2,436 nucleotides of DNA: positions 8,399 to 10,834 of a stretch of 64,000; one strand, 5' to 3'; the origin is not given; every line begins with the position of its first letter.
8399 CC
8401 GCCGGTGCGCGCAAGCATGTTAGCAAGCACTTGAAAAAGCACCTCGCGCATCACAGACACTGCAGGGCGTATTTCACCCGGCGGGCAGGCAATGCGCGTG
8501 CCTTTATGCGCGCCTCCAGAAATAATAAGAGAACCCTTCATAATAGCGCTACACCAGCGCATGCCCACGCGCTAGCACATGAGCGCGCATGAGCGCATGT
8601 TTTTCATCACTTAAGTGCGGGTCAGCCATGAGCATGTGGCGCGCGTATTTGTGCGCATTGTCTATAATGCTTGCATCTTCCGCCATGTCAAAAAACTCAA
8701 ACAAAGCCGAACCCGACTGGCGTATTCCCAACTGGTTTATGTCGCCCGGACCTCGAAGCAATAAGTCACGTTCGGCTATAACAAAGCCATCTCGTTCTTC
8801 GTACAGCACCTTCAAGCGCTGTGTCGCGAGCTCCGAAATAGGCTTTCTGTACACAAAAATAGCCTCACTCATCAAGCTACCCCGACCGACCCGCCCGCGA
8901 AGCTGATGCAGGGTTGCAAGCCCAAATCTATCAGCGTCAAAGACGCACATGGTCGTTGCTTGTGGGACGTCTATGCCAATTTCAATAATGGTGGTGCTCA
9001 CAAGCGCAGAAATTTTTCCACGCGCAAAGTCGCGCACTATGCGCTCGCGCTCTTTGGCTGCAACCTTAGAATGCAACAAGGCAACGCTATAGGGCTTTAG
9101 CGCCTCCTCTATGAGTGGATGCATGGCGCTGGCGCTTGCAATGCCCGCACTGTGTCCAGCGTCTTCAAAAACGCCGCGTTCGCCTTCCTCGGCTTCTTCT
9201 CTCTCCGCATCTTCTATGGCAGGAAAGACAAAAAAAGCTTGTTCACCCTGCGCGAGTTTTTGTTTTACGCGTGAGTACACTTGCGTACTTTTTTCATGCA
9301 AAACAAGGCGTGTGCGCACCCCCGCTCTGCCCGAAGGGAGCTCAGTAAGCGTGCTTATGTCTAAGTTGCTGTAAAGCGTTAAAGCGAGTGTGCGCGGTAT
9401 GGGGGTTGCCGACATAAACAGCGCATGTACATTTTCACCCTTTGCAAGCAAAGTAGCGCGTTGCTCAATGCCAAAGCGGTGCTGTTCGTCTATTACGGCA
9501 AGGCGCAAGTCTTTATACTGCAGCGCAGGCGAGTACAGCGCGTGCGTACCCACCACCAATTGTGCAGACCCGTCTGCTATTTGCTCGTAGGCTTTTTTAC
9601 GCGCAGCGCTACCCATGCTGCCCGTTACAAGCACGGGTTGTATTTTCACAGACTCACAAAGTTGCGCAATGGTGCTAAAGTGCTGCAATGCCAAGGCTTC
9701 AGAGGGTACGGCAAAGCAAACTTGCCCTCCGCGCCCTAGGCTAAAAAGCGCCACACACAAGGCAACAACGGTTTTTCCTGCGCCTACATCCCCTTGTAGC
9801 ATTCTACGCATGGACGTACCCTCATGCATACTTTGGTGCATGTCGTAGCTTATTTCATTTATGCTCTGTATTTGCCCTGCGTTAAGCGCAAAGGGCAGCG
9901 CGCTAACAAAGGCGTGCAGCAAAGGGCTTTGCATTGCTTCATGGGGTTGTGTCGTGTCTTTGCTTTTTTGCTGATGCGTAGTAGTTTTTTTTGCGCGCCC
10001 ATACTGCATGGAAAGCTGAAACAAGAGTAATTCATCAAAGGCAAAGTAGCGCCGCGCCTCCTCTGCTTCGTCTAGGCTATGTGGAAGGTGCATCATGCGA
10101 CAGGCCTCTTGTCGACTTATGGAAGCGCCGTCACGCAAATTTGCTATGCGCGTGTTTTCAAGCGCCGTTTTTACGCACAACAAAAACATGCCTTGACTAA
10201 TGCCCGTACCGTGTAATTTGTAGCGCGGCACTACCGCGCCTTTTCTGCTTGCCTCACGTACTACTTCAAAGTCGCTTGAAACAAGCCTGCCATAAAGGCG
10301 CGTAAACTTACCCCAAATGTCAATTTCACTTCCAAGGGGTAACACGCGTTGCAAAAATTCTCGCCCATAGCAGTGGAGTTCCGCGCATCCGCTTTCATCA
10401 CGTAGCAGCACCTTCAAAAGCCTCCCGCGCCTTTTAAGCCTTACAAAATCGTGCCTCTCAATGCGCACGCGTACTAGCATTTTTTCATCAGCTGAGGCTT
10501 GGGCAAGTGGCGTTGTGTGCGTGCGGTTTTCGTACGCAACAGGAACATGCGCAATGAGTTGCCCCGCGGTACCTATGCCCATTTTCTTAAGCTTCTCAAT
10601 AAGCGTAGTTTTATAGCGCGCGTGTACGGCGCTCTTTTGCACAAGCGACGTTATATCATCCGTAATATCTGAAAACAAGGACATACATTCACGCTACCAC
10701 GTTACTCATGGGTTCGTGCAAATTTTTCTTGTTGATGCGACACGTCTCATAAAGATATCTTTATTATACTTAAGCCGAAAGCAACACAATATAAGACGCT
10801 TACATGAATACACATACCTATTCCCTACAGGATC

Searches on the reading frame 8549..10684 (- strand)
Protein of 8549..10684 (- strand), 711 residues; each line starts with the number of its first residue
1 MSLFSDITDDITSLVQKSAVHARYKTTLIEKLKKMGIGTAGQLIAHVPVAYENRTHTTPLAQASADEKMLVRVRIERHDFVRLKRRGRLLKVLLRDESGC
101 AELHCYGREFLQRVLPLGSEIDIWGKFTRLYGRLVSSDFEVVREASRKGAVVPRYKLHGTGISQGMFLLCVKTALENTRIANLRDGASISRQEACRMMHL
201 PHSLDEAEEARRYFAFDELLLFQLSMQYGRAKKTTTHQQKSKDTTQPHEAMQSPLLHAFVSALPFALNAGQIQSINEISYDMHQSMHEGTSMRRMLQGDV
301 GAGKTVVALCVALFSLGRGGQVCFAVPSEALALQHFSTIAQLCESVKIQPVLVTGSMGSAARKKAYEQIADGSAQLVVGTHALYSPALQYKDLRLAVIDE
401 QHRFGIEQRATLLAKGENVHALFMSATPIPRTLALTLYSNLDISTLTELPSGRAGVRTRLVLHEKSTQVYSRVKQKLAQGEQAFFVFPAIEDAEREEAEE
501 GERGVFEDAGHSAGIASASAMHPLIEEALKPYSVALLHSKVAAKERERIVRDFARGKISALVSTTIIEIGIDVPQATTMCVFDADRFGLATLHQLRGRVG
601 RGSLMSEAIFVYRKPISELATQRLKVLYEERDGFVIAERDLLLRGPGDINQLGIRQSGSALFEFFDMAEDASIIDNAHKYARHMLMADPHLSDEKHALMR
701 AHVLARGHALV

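Call 56: search_protein_families(library=ncbifam, proteins=[window:8549-10684:-], max_evalue=0.001)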
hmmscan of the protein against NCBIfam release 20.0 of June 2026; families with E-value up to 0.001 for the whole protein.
window:8549-10684:- (711 aa): 38 families (the best 25 are shown)
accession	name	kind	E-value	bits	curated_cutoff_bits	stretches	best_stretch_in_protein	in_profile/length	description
NF008165.0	PRK10917.1-3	equivalog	2.3e-184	614.7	711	1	29-704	21-679/692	ATP-dependent DNA helicase RecG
NF008168.0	PRK10917.2-2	equivalog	2.6e-178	594.9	718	1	25-706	120-784/795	ATP-dependent DNA helicase RecG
TIGR00643.1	recG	equivalog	1.3e-168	562.6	659.4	1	36-680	2-628/629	ATP-dependent DNA helicase RecG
NF008170.0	PRK10917.2-4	equivalog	1.1e-147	493.3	975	1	27-696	142-807/826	ATP-dependent DNA helicase RecG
NF008164.0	PRK10917.1-2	equivalog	2.2e-146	489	785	1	26-700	30-686/704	ATP-dependent DNA helicase RecG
NF008163.0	PRK10917.1-1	equivalog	1.2e-143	479.9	796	1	26-692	19-675/692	ATP-dependent DNA helicase RecG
NF008166.0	PRK10917.1-4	equivalog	3e-143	478.4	864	1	19-694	14-690/705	ATP-dependent DNA helicase RecG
NF008167.0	PRK10917.2-1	equivalog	9.7e-130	433.9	995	2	189-696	214-724/744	ATP-dependent DNA helicase RecG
TIGR00580.2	mfd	equivalog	2.2e-93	314.3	800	2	252-496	419-658/907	transcription-repair coupling factor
NF008169.0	PRK10917.2-3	equivalog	3.5e-77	260.4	555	2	29-495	8-445/610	ATP-dependent DNA helicase RecG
NF007966.0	PRK10689.1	equivalog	7e-59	199.5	1329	1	257-660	591-967/1148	transcription-repair coupling factor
TIGR00595.1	priA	equivalog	2e-17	63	230.35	1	295-483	1-204/509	replication restart helicase PriA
NF004070.0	PRK05580.2-2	equivalog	5.2e-15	54.6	921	1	279-408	205-329/729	primosomal protein N'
NF010337.0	PRK13766.1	equivalog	1.8e-12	46.2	610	1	300-403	39-143/781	Hef nuclease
NF004067.0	PRK05580.1-4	equivalog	1.3e-10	40.4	763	1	219-410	158-336/737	primosomal protein N'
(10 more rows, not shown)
